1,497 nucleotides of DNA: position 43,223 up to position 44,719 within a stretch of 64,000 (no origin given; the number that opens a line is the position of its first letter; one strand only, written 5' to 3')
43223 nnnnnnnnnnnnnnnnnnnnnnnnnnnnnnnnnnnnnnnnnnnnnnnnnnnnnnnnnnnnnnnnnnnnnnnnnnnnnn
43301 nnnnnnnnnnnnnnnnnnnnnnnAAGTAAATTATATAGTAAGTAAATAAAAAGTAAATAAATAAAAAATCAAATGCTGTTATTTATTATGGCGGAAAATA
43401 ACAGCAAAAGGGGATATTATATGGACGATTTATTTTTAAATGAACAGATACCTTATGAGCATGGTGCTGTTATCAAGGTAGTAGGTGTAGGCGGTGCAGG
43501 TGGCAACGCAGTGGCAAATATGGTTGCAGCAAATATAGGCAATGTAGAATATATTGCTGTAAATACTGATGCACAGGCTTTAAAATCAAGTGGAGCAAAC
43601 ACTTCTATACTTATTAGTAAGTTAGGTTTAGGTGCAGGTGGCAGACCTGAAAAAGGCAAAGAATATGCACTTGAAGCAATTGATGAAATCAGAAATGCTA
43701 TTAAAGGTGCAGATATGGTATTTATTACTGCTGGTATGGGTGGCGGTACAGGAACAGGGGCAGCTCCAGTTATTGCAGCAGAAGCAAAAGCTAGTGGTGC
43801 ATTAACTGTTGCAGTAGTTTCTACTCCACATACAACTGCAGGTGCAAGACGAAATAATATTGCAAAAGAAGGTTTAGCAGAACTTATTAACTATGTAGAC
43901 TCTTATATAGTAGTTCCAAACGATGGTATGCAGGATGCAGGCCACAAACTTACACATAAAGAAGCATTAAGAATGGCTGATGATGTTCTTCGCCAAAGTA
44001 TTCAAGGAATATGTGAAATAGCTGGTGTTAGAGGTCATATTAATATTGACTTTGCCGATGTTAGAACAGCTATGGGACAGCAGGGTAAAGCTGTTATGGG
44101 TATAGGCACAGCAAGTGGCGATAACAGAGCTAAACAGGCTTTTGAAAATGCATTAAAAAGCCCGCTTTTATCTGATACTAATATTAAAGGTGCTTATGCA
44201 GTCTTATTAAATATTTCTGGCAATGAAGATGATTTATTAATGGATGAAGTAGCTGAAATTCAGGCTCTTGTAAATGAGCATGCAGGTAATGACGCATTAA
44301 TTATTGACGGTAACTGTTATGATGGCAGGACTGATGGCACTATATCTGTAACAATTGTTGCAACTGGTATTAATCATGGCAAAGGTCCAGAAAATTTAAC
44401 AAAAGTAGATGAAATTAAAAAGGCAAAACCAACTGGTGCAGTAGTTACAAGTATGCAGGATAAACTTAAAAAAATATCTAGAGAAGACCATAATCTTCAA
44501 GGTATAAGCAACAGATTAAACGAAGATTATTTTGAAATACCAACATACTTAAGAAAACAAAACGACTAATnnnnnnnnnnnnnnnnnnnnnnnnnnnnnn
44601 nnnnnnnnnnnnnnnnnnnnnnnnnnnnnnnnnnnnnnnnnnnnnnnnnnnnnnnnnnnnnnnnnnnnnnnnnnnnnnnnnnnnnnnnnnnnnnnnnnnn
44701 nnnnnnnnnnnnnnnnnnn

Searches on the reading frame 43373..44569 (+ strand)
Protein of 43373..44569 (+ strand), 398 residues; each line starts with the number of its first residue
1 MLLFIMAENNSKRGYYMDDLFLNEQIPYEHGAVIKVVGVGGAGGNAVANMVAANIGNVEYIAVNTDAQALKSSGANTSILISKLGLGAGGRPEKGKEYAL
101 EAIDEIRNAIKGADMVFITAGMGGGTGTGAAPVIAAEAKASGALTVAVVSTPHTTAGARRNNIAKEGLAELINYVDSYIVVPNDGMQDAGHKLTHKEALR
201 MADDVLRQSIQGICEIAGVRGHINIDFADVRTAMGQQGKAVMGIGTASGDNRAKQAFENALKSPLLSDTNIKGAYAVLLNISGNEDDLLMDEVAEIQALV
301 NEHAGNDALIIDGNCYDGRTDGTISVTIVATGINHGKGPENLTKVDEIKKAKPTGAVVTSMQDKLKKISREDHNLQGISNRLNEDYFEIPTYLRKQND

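Call 20: find_encoding_contigs(protein=window:43373-44569:+, flank=10000, max_places=1)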
Protein window:43373-44569:+ (398 aa): 24 contigs read that carry it; 1 place shown.
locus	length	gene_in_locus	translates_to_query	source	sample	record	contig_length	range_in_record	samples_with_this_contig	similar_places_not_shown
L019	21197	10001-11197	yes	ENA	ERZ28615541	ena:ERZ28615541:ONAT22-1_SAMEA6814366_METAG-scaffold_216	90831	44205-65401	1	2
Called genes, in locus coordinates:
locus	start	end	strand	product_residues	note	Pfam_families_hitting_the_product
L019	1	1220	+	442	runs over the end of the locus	PF01225:Mur_ligase (weak), PF08245:Mur_ligase_M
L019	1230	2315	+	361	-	PF10555:MraY_sig1 (faint), PF00953:Glycos_transf_4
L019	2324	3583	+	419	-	PF08245:Mur_ligase_M, PF02875:Mur_ligase_C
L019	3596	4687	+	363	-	PF01098:FTSW_RODA_SPOVE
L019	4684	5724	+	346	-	PF03033:Glyco_transf_28, PF04101:Glyco_tran_28_C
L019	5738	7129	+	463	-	PF01225:Mur_ligase, PF08245:Mur_ligase_M, PF02875:Mur_ligase_C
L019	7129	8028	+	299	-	PF01820:Dala_Dala_lig_N, PF02655:ATP-grasp_3, PF08443:RimK (faint), PF07478:Dala_Dala_lig_C, PF02786:CPSase_L_D2 (weak), PF13535:ATP-grasp_4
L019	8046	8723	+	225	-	-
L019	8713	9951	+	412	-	PF11104:PilM_2 (faint), PF14450:FtsA, PF02491:SHS2_FTSA, PF06723:MreB_Mbl, PF06277:EutA (weak), PF14450:FtsA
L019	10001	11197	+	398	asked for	PF00091:Tubulin, PF12327:FtsZ_C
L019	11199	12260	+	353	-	PF00534:Glycos_transf_1, PF13692:Glyco_trans_1_4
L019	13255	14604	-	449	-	PF01554:MatE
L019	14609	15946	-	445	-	PF01554:MatE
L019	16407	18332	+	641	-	PF13292:DXP_synthase_N (faint), PF00456:Transketolase_N, PF00676:E1_dh, PF02779:Transket_pyr, PF02780:Transketolase_C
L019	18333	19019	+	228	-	PF08032:SpoU_sub_bind (faint), PF00588:SpoU_methylase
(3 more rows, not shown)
